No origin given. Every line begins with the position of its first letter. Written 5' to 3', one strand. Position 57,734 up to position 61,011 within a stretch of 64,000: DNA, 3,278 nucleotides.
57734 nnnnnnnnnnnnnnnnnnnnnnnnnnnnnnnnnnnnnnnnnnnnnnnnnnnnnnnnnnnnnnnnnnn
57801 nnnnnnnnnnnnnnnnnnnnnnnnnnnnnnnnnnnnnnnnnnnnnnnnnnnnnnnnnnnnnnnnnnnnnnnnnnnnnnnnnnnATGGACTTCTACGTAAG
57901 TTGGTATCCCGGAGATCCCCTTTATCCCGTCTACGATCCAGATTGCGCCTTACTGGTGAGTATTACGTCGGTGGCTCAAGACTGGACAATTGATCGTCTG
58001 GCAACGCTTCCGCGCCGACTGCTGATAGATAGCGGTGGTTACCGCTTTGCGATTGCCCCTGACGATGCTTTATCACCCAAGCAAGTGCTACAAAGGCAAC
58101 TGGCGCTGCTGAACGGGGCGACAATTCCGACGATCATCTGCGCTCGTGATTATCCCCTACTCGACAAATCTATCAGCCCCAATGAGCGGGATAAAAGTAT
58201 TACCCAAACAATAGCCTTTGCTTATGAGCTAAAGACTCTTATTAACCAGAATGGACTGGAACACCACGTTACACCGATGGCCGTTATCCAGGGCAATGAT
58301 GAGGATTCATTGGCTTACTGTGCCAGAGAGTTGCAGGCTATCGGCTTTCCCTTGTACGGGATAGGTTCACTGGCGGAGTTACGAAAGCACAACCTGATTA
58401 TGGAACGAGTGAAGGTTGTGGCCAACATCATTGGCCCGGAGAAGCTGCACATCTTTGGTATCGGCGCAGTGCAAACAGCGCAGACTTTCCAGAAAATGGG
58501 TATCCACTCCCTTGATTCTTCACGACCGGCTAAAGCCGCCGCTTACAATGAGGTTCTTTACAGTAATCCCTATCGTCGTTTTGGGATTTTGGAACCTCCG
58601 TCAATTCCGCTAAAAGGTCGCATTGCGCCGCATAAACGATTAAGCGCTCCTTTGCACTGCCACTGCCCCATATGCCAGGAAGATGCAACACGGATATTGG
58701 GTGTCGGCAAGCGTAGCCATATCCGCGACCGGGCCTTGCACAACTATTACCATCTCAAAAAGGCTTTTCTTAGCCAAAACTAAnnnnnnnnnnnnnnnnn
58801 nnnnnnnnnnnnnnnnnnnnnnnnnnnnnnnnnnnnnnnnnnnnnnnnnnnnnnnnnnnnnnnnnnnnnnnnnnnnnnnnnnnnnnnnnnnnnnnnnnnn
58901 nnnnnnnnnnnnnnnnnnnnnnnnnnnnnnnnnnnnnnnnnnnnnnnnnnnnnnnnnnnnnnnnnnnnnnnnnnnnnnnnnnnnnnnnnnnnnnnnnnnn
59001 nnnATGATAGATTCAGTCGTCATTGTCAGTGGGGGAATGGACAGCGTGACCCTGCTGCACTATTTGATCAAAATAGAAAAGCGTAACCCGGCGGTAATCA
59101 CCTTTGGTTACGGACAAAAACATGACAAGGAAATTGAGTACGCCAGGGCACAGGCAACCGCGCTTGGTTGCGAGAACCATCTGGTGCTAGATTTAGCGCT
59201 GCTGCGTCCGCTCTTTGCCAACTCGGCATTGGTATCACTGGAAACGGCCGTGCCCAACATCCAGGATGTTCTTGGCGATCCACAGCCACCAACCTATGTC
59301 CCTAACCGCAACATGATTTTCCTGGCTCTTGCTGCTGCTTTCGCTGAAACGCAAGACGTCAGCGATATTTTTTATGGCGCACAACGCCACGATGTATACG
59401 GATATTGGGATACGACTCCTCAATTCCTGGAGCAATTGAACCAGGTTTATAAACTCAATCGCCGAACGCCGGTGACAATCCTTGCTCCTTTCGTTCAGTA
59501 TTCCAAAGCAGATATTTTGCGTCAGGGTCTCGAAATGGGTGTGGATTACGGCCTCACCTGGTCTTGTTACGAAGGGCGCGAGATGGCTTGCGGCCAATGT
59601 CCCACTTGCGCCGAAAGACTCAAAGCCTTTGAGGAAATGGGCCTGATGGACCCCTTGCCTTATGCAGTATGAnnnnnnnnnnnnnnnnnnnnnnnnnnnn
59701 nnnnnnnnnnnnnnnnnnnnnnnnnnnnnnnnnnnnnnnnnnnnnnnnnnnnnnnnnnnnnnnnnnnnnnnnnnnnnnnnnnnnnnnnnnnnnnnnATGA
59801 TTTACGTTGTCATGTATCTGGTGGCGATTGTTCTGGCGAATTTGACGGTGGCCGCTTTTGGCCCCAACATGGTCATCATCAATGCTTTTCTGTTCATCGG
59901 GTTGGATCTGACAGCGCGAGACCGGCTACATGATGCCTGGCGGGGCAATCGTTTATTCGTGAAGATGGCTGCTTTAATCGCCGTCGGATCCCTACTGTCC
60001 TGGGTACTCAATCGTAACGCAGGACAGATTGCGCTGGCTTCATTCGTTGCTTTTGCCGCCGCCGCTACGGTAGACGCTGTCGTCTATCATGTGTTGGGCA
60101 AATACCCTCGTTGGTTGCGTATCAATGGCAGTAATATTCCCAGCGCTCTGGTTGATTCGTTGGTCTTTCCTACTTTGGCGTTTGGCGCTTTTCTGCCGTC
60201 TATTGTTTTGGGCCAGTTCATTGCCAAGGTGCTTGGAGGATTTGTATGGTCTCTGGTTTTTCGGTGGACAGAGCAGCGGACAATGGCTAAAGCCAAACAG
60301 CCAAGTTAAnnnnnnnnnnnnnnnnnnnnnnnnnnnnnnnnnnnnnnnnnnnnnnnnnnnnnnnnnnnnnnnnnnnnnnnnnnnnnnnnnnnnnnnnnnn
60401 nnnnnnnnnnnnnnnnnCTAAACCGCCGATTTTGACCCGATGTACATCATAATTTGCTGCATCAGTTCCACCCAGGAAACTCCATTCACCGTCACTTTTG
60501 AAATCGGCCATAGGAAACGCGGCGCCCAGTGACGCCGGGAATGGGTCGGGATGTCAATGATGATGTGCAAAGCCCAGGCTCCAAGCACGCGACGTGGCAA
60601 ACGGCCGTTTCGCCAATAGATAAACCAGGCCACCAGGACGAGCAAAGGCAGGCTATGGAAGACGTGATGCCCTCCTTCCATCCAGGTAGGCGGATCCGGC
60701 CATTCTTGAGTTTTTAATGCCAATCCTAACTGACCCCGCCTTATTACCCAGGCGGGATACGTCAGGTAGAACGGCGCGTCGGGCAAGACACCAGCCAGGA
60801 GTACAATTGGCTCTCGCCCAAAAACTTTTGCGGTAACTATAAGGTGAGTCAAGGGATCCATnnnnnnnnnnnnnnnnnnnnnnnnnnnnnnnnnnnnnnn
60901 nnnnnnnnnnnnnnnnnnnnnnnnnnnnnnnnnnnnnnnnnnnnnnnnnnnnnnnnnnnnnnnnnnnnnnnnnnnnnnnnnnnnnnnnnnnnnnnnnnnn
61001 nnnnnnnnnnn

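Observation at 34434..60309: Non-canonical Dpd-type 7-deazaguanine DNA modification/restriction island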

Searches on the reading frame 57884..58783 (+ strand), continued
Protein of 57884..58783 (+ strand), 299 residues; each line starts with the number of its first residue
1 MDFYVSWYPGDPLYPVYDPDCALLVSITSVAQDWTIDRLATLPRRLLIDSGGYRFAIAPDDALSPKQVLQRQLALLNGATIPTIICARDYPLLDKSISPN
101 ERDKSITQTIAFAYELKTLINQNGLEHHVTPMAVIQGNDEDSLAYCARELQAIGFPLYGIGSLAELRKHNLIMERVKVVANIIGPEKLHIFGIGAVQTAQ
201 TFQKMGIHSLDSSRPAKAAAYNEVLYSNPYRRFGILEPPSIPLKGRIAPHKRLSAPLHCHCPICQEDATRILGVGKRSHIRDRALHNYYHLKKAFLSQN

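Call 76: fold_search(model_id=the predicted structure, library=viral)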
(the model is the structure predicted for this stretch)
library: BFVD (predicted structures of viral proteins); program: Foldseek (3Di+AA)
matches with E <= 10: 632; with E <= 0.001: 40
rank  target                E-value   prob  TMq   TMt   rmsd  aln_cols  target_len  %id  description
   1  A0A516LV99            9.0e-11  1.00  0.71  0.52   5.0       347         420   16  (no name in the UniProt tables at hand)
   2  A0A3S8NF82            1.5e-10  1.00  0.59  0.59   6.4       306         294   14  Putative queuine tRNA-ribosyltransferase [Sulfolobales Beppu rod-shaped virus 1]
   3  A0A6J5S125            9.4e-10  1.00  0.66  0.49   7.0       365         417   14  Uncharacterized protein [uncultured Caudovirales phage]
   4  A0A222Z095            1.0e-09  1.00  0.57  0.46   4.5       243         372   16  Queuine tRNA-ribosyltransferase [Mycobacterium phage Bella96]
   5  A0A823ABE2            1.2e-09  1.00  0.53  0.61   5.4       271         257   20  (no name in the UniProt tables at hand)
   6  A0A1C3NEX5            1.4e-09  1.00  0.69  0.42   5.4       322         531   15  (no name in the UniProt tables at hand)
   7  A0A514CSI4            3.1e-09  1.00  0.61  0.41   6.4       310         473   17  tRNA guanine transglycosylase [Achromobacter phage Motura]
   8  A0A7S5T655            6.1e-09  1.00  0.64  0.39   5.8       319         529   13  (no name in the UniProt tables at hand)
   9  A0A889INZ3            2.1e-08  1.00  0.59  0.42   5.3       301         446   15  (no name in the UniProt tables at hand)
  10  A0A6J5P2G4            3.5e-08  1.00  0.61  0.59   7.0       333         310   13  Uncharacterized protein [uncultured Caudovirales phage]
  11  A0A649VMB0            4.2e-08  1.00  0.57  0.61   6.8       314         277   12  Queuine tRNA-ribosyltransferase [Arthrobacter phage Mufasa8]
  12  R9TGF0                5.6e-08  1.00  0.52  0.36   6.3       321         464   14  Uncharacterized protein [Vibrio phage nt-1]
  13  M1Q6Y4                1.3e-07  1.00  0.53  0.64   4.6       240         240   14  (no name in the UniProt tables at hand)
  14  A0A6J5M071            4.1e-07  1.00  0.57  0.51   6.9       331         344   11  Uncharacterized protein [uncultured Caudovirales phage]
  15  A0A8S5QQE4            6.2e-07  1.00  0.56  0.26   6.0       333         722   13  Uncharacterized protein [Myoviridae sp. ctgXL3]
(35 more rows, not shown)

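Call 92: find_related_loci(query=A3, collection=metagenome_contigs, flank=10000)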
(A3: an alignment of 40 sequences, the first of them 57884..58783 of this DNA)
Query A3 (299 aa) in metagenome_contigs; peptide patterns used: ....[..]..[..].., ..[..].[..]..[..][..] (x = any residue, [..] = any of these).
83 stretches matched a pattern; 46 encode a relative of the query (tblastn E <= 1e-3); 46 distinct loci.
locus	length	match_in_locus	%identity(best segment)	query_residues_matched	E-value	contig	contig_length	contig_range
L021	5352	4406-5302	84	1-299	2e-180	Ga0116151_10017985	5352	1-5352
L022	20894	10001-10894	85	1-298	3e-177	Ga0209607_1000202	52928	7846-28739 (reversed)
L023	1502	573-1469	77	1-299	2e-176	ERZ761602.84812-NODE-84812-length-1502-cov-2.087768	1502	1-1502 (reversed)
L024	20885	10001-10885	71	1-295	3e-148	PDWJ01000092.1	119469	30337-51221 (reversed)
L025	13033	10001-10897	65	1-297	3e-134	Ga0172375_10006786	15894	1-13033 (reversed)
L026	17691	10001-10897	65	1-297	3e-134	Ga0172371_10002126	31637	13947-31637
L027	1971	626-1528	64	1-299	5e-136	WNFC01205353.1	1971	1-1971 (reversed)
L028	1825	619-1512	49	1-298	7e-111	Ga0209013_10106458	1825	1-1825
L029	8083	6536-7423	52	1-297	2e-101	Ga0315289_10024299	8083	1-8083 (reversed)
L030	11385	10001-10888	50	1-297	8e-100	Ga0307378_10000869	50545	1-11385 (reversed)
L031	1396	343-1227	49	1-296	8e-105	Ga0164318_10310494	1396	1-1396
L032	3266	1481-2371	49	1-298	1e-98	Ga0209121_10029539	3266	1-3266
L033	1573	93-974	48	1-295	5e-103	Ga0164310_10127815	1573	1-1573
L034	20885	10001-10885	51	1-296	6e-96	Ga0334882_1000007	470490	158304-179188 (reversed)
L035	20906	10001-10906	44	1-293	5e-83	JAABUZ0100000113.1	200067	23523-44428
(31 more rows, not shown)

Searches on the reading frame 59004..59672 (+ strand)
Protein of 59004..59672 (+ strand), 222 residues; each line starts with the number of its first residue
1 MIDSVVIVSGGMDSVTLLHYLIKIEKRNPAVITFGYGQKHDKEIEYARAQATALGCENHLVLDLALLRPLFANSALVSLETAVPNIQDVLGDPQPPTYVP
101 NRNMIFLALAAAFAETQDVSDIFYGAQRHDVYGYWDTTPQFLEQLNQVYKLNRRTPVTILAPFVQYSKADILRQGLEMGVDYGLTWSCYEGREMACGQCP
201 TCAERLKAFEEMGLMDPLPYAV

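Call 5: search_protein_families(library=pfam, proteins=[window:59004-59672:+], max_evalue=0.01)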
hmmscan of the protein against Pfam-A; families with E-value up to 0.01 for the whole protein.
window:59004-59672:+ (222 aa): 3 families
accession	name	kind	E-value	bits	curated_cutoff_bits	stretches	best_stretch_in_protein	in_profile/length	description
PF06508.19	QueC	-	3e-59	200.5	22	1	4-212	2-209/210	Queuosine biosynthesis protein QueC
PF00733.27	Asn_synthase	-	9.6e-05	22.6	21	1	6-61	22-77/354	Asparagine synthase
PF01171.26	ATP_bind_3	-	0.00036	20.7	27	1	5-47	3-50/182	PP-loop family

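Call 6: search_protein_families(library=padloc, proteins=[window:59004-59672:+], max_evalue=0.01)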
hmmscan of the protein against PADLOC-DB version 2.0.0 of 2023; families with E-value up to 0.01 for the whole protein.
window:59004-59672:+ (222 aa): 1 family
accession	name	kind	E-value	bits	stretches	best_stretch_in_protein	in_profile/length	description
PDLC00911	QueC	-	3.2e-24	84.1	2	101-206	80-182/190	QueC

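Call 13: search_protein_families(library=ncbifam, proteins=[window:59004-59672:+], max_evalue=0.01)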
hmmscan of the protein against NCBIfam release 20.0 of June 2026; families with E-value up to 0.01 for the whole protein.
window:59004-59672:+ (222 aa): 5 families
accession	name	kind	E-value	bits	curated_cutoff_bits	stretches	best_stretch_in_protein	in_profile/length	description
TIGR00364.1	TIGR00364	equivalog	3e-54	183.7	150.3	1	5-205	2-201/201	7-cyano-7-deazaguanine synthase QueC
NF008317.0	PRK11106.1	equivalog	7.8e-30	103.9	378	1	3-210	3-211/231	7-cyano-7-deazaguanine synthase QueC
TIGR02432.1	lysidine_TilS_N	equivalog_domain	4.2e-05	23.6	93.6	1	5-52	3-55/189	tRNA lysidine(34) synthetase TilS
NF001770.0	PRK00509.1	equivalog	0.0022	17.1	334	1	5-64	8-65/401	argininosuccinate synthase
TIGR00032.1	argG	equivalog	0.006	15.9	268.2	1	7-63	5-59/394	argininosuccinate synthase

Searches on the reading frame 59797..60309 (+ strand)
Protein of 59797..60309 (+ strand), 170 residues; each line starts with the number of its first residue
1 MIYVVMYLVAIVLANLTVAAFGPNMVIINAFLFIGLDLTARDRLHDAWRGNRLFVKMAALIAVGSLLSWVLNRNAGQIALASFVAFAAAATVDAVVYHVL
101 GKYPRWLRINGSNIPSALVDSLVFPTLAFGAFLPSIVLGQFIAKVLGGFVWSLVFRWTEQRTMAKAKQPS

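Call 5: search_protein_families(library=pfam, proteins=[window:59797-60309:+], max_evalue=0.01)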
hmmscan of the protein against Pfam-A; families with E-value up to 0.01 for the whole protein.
window:59797-60309:+ (170 aa): 1 family
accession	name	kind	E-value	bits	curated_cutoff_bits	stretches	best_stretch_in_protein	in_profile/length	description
PF02592.20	Vut_1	-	3.2e-14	54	27.2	1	71-150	62-144/152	Putative vitamin uptake transporter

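Call 6: search_protein_families(library=padloc, proteins=[window:59797-60309:+], max_evalue=0.01)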
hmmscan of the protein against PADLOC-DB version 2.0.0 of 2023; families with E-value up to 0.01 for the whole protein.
window:59797-60309:+ (170 aa): 0 families

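Call 13: search_protein_families(library=ncbifam, proteins=[window:59797-60309:+], max_evalue=0.01)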
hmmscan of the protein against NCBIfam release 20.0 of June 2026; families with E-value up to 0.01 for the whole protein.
window:59797-60309:+ (170 aa): 2 families
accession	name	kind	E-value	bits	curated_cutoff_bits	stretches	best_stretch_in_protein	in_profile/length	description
TIGR00697.1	TIGR00697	equivalog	1.1e-07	31.8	50.95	1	77-143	103-179/201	queuosine precursor transporter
NF008406.0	PRK11212.1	equivalog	0.0051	16.4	252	1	71-129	104-163/221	7-cyano-7-deazaguanine/7-aminomethyl-7-deazaguanine transporter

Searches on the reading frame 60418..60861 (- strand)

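Call 5: search_protein_families(library=pfam, proteins=[window:60418-60861:-], max_evalue=0.01)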
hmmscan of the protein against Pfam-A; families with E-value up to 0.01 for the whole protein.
window:60418-60861:- (147 aa): 1 family
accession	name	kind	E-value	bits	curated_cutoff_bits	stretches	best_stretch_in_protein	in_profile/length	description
PF04307.19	YdjM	-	7.4e-06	26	29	1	18-126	31-127/176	YdjM inner membrane protein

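Call 6: search_protein_families(library=padloc, proteins=[window:60418-60861:-], max_evalue=0.01)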
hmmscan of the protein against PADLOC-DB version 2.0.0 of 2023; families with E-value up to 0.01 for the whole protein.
window:60418-60861:- (147 aa): 0 families
